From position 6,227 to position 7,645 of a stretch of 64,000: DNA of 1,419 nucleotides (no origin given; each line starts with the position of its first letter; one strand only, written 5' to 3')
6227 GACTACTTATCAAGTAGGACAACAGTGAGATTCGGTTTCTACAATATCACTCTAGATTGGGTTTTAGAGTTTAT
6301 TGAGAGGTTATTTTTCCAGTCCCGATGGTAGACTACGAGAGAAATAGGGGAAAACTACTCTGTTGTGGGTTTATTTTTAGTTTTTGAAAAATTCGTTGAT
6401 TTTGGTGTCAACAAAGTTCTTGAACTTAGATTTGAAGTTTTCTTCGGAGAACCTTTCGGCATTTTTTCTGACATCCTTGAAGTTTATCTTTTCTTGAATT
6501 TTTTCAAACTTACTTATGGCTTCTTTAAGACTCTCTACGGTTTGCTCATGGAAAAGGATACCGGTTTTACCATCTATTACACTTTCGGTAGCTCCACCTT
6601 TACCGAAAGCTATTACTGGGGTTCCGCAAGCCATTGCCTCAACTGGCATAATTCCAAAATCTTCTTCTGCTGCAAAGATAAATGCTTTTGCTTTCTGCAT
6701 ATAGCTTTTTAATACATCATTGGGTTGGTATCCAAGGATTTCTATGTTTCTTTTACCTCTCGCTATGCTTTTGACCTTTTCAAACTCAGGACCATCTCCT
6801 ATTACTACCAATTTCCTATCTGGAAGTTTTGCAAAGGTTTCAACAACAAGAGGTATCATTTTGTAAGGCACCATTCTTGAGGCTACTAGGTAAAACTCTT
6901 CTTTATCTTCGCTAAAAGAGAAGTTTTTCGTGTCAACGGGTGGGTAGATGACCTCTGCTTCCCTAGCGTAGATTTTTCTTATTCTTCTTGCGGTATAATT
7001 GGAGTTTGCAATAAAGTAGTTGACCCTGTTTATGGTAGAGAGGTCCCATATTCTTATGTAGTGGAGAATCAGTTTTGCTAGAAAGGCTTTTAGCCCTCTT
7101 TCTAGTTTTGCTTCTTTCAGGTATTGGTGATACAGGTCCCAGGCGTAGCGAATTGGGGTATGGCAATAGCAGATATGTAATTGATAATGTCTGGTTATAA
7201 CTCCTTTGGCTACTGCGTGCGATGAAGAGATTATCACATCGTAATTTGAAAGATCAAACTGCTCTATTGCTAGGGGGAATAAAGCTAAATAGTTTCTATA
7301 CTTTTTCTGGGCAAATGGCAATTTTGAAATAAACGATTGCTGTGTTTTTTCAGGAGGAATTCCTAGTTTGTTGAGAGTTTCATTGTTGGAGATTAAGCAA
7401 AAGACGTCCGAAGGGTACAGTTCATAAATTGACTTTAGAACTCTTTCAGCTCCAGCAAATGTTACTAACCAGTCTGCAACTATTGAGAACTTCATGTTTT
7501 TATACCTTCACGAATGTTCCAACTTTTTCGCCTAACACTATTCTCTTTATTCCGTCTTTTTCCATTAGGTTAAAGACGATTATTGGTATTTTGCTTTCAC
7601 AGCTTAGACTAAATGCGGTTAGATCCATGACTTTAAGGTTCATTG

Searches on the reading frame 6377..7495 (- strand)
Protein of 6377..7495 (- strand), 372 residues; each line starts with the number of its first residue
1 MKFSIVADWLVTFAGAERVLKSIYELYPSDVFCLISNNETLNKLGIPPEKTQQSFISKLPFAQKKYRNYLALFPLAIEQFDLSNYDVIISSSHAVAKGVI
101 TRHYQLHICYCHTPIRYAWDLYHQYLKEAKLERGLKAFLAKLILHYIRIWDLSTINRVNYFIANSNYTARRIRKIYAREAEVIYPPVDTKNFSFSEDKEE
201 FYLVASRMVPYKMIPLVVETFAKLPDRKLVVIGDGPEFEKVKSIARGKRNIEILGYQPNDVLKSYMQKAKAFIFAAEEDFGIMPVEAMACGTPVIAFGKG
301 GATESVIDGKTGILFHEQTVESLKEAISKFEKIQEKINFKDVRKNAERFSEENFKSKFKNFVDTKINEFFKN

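Call 10: search_protein_families(library=pfam, proteins=[window:6377-7495:-])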
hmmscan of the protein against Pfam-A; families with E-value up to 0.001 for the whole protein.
window:6377-7495:- (372 aa): 5 families
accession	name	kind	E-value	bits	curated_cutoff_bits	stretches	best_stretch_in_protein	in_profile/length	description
PF00534.26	Glycos_transf_1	-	1.3e-32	113.1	26.4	1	193-336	9-161/172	Glycosyl transferases group 1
PF13692.12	Glyco_trans_1_4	-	6.8e-24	85.2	27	1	203-329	5-138/142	Glycosyl transferases group 1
PF13439.12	Glyco_transf_4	-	5.3e-11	43.3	28.5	1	50-190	38-169/170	Glycosyltransferase Family 4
PF20706.3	GT4-conflict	-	0.00053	19.5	26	1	239-306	250-320/385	Family 4 Glycosyltransferase in conflict systems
PF13524.12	Glyco_trans_1_2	-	0.00068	20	25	0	218-337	6-118/144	Glycosyl transferase-like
